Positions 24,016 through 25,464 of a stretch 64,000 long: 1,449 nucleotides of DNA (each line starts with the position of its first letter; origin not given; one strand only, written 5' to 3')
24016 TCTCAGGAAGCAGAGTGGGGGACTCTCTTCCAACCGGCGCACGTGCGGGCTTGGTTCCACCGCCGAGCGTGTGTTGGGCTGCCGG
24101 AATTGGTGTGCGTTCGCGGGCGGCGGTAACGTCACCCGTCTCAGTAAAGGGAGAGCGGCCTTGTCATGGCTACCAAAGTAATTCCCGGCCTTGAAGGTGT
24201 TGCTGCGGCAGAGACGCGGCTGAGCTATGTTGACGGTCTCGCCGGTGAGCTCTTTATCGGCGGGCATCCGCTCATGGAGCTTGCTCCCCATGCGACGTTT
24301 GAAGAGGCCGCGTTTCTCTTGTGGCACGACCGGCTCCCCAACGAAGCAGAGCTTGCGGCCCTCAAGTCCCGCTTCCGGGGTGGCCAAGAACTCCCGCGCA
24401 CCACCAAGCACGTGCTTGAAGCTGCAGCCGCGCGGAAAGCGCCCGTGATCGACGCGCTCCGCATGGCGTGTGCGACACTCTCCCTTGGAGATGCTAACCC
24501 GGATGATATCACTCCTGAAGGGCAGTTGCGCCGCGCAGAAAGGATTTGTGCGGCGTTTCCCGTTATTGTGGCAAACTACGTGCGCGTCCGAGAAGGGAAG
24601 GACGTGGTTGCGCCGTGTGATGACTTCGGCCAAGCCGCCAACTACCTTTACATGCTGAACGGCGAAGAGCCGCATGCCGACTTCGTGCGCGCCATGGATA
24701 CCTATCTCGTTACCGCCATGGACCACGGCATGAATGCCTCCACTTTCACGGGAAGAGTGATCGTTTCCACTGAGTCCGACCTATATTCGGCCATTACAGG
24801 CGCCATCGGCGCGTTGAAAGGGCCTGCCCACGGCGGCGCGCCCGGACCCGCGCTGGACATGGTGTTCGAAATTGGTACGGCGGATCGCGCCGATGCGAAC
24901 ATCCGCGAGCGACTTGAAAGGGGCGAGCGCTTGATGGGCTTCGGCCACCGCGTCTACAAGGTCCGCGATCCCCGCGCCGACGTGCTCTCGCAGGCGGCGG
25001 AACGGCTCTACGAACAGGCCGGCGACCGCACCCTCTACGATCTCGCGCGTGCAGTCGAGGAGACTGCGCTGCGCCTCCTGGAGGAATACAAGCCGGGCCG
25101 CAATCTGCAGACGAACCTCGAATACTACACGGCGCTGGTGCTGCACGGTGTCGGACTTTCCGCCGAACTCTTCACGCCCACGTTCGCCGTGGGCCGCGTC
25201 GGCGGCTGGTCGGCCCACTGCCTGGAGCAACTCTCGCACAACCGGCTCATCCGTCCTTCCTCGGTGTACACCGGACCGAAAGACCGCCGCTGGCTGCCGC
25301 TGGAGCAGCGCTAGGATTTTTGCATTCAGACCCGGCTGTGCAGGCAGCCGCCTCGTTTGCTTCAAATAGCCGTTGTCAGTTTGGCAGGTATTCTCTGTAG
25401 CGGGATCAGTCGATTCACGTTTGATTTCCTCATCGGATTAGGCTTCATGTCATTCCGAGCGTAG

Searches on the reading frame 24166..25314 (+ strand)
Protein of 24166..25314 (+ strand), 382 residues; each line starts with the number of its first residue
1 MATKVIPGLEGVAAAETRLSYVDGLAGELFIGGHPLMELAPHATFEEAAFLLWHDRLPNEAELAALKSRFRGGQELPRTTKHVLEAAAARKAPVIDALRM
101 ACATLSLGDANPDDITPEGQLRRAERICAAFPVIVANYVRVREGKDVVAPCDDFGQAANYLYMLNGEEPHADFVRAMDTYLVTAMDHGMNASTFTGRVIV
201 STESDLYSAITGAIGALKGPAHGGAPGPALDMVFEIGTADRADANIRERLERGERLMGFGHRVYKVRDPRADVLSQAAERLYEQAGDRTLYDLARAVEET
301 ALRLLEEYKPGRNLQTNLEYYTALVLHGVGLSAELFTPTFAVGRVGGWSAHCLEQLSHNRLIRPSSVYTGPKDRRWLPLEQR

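Call 3: search_protein_families(library=pfam, proteins=[window:24166-25314:+], max_evalue=0.01)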
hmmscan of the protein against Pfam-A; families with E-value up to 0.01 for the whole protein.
window:24166-25314:+ (382 aa): 1 family
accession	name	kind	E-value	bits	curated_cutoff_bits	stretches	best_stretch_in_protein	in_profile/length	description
PF00285.26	Citrate_synt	-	2e-115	386.1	27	1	8-365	1-357/357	Citrate synthase, C-terminal domain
